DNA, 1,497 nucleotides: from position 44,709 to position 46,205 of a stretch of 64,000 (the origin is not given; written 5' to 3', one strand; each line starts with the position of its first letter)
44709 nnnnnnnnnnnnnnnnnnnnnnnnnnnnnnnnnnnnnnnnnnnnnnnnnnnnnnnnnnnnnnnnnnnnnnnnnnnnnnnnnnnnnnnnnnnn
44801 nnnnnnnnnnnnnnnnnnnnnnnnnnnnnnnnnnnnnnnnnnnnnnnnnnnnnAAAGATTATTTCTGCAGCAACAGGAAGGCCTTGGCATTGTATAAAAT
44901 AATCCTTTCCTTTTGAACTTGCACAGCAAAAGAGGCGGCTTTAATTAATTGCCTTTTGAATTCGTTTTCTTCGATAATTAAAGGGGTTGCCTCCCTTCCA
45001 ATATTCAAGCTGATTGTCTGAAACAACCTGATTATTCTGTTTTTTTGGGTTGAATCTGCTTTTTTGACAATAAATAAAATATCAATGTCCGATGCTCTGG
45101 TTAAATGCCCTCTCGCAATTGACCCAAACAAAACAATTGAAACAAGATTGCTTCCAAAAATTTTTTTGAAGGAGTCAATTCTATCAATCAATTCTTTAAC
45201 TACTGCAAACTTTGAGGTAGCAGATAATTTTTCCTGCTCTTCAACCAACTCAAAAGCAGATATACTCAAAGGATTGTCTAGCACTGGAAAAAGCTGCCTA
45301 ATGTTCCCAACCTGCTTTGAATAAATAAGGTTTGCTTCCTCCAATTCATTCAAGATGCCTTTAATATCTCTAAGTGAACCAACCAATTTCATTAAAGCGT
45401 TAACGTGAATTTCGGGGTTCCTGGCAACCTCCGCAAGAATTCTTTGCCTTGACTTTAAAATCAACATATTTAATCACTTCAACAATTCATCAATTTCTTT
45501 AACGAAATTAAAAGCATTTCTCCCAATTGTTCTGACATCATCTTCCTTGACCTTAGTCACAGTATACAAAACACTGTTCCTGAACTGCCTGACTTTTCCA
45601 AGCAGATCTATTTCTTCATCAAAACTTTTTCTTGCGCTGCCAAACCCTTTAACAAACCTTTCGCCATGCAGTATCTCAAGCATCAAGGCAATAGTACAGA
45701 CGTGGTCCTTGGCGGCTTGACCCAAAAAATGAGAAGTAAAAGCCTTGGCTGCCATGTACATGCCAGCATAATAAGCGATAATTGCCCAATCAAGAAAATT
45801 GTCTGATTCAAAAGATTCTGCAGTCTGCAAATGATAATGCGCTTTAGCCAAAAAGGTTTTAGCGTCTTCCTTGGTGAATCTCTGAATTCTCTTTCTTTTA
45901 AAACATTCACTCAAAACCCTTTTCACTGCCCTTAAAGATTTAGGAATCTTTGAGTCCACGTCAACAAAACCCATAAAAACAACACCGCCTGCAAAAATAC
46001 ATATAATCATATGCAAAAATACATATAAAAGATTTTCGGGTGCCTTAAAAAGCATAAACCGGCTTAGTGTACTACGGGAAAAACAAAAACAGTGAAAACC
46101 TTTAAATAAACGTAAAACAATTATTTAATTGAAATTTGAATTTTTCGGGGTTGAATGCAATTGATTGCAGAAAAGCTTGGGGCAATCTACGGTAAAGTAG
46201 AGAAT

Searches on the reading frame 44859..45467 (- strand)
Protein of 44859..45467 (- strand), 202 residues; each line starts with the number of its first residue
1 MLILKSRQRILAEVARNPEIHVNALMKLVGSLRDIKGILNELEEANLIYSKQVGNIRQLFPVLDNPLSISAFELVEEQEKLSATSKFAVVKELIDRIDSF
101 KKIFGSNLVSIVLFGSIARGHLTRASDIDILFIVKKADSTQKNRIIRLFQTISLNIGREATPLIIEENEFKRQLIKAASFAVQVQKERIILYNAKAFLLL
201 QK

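Call 42: search_protein_families(library=pfam, proteins=[window:44859-45467:-], max_evalue=0.01)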
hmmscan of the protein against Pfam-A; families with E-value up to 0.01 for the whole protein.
window:44859-45467:- (202 aa): 3 families
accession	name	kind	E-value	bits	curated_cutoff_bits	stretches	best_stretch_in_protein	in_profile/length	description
PF01909.29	NTP_transf_2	-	1.7e-09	38.4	21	1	99-142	7-51/93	Nucleotidyltransferase domain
PF18765.7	Polbeta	-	4.7e-08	33.5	26.9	1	106-192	9-88/93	Polymerase beta, Nucleotidyltransferase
PF22600.2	MTPAP-like_central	-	0.00063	20.3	27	1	79-146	15-80/139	Poly(A) RNA polymerase, mitochondrial-like, central palm domain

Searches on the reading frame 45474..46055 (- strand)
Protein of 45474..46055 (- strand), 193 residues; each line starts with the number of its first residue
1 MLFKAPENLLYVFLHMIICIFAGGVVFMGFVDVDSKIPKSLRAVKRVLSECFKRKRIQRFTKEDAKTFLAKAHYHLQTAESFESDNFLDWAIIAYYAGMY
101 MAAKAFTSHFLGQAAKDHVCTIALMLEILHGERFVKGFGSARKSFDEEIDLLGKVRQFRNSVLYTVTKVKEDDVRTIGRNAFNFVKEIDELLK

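Call 42: search_protein_families(library=pfam, proteins=[window:45474-46055:-], max_evalue=0.01)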
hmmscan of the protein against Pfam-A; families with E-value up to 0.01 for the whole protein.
window:45474-46055:- (193 aa): 1 family
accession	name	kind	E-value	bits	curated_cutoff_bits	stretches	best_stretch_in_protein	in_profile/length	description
PF05168.19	HEPN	-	1.2e-05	25.9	22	1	66-188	2-114/117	HEPN domain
